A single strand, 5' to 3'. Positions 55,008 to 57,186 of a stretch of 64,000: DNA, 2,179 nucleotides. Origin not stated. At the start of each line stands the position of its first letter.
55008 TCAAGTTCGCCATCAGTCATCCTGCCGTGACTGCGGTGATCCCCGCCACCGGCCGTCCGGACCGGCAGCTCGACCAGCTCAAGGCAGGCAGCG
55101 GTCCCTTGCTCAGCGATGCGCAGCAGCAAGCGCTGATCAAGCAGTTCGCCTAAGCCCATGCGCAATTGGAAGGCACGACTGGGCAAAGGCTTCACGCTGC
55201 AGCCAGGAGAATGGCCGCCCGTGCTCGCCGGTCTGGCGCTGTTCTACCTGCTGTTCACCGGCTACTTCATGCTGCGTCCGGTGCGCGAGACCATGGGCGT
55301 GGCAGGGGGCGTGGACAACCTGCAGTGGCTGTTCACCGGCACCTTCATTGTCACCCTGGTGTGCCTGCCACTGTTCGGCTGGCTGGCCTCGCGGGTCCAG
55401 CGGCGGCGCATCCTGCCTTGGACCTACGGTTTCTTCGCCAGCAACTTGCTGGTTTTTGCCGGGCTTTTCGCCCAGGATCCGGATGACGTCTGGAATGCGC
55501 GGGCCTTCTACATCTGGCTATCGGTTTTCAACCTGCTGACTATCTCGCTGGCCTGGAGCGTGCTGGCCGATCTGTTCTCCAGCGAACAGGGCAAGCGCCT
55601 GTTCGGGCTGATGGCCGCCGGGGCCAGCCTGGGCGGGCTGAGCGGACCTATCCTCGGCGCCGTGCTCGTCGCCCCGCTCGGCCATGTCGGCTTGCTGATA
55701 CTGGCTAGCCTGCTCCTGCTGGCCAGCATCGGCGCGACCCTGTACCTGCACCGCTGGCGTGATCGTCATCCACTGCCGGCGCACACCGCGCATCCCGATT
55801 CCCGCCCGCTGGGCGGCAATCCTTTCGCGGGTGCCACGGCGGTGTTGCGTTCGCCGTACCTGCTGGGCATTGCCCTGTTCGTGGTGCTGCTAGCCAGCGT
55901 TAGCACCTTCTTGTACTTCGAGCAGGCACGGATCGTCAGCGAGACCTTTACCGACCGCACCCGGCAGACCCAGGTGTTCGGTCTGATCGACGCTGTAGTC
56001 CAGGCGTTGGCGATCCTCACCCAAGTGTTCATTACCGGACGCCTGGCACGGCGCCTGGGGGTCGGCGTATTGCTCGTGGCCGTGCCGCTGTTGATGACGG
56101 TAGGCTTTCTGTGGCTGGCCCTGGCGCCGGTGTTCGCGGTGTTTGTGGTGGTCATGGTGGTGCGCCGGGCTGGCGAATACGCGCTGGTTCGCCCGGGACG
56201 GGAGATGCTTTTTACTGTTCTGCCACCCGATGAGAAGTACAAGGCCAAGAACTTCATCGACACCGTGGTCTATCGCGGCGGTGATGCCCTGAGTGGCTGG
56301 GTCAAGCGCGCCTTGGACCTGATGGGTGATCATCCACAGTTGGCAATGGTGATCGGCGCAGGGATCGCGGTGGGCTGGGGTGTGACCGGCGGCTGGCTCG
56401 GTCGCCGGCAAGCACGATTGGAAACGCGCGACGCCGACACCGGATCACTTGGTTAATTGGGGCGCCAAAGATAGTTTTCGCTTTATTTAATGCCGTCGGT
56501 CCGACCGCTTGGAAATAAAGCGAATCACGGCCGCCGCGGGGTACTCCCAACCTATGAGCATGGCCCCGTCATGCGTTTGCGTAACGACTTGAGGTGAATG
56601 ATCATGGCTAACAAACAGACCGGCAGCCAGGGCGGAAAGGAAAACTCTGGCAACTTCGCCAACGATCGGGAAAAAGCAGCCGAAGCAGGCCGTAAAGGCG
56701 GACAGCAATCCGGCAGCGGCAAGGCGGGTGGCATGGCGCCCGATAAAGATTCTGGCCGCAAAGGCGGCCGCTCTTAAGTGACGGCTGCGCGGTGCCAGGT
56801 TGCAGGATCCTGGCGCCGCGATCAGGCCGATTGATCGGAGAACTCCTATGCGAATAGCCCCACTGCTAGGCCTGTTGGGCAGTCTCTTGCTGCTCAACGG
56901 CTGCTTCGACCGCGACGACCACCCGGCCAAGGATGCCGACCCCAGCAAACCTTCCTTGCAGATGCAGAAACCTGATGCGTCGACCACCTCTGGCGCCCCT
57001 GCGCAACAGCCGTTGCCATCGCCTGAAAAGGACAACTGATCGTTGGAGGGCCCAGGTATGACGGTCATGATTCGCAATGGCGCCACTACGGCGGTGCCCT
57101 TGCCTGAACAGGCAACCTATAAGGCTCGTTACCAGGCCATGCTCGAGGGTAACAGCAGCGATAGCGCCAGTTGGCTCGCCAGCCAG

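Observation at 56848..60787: Translationally coupled operon of an HDO diiron enzyme, an NPPY methyltransferase and a GCS2 ligase: candidate uncharacterised small-molecule pathway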

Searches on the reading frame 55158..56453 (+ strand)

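Call 3: search_protein_families(library=pfam, proteins=[window:55158-56453:+], max_evalue=0.01)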
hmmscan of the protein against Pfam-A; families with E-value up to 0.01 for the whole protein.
window:55158-56453:+ (432 aa): 2 families
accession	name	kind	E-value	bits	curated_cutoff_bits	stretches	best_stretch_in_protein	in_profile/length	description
PF07690.21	MFS_1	-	5e-18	65.6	33.4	2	28-333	7-301/347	Major Facilitator Superfamily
PF03219.20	TLC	-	0.0019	17.5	21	0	131-385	166-454/491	TLC ATP/ADP transporter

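Call 4: search_protein_families(library=ncbifam, proteins=[window:55158-56453:+], max_evalue=0.01)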
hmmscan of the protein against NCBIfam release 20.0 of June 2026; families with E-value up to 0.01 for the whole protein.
window:55158-56453:+ (432 aa): 8 families
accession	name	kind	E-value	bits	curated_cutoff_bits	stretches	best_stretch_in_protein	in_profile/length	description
NF012174.0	tet_MFS_A_B_C_D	equivalog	2.3e-08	33.2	475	1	65-336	52-307/382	Tet(A)/Tet(B)/Tet(C) family tetracycline efflux MFS transporter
TIGR00880.1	2_A_01_02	superfamily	2.8e-07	30.7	131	1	58-195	3-136/141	multidrug resistance protein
TIGR00711.1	efflux_EmrB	subfamily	1e-06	27.8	230.2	1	51-169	35-148/485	DHA2 family efflux MFS transporter permease subunit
TIGR00893.1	2A0114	subfamily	2.1e-06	26.9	395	1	56-192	254-394/399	D-galactonate transporter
TIGR00710.1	efflux_Bcr_CflA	subfamily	3.8e-06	26.6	200.9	1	133-336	115-305/385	Bcr/CflA family efflux MFS transporter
NF012191.0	tet_MFS_C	exception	1.2e-05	24.5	850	1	64-339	54-313/396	tetracycline efflux MFS transporter Tet(C)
NF045488.1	tet_MFS_62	exception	0.00024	20.3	775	1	64-333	51-304/385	tetracycline efflux MFS transporter Tet(62)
NF012193.0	tet_MFS_A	exception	0.001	18.1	840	1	64-339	53-312/394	tetracycline efflux MFS transporter Tet(A)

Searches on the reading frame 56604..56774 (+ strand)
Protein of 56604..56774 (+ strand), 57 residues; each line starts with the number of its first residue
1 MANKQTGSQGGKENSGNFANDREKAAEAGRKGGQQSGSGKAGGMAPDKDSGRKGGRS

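Call 3: search_protein_families(library=pfam, proteins=[window:56605-56774:+], max_evalue=0.01)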
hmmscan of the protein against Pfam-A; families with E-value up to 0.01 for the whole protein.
window:56605-56774:+ (56 aa): 0 families

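Call 4: search_protein_families(library=ncbifam, proteins=[window:56605-56774:+], max_evalue=0.01)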
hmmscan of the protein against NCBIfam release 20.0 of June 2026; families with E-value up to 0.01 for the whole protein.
window:56605-56774:+ (56 aa): 0 families

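Call 73: search_protein_families(library=ncbifam, proteins=[window:56605-56774:+], max_evalue=0.01)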
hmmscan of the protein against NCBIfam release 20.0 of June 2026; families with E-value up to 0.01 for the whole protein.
window:56605-56774:+ (56 aa): 0 families

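Call 93: search_protein_families(library=pfam, proteins=[window:56604-56774:+], max_evalue=0.01)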
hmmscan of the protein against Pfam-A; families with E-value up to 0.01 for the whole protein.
window:56604-56774:+ (57 aa): 1 family
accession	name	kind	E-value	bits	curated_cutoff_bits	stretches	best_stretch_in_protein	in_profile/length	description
PF10685.14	KGG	-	2.8e-09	37.5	20.4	1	17-37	1-22/22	Stress-induced bacterial acidophilic repeat motif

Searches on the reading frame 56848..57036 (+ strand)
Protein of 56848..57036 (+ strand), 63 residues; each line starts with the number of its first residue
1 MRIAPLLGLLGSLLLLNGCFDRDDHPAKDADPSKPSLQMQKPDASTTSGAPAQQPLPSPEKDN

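Call 3: search_protein_families(library=pfam, proteins=[window:56848-57036:+], max_evalue=0.01)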
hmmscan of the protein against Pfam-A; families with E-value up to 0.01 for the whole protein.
window:56848-57036:+ (63 aa): 0 families

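Call 4: search_protein_families(library=ncbifam, proteins=[window:56848-57036:+], max_evalue=0.01)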
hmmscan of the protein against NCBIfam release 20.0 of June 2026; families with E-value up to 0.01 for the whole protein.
window:56848-57036:+ (63 aa): 0 families

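Call 73: search_protein_families(library=ncbifam, proteins=[window:56848-57036:+], max_evalue=0.01)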
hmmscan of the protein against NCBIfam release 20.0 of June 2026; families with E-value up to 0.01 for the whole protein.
window:56848-57036:+ (63 aa): 0 families
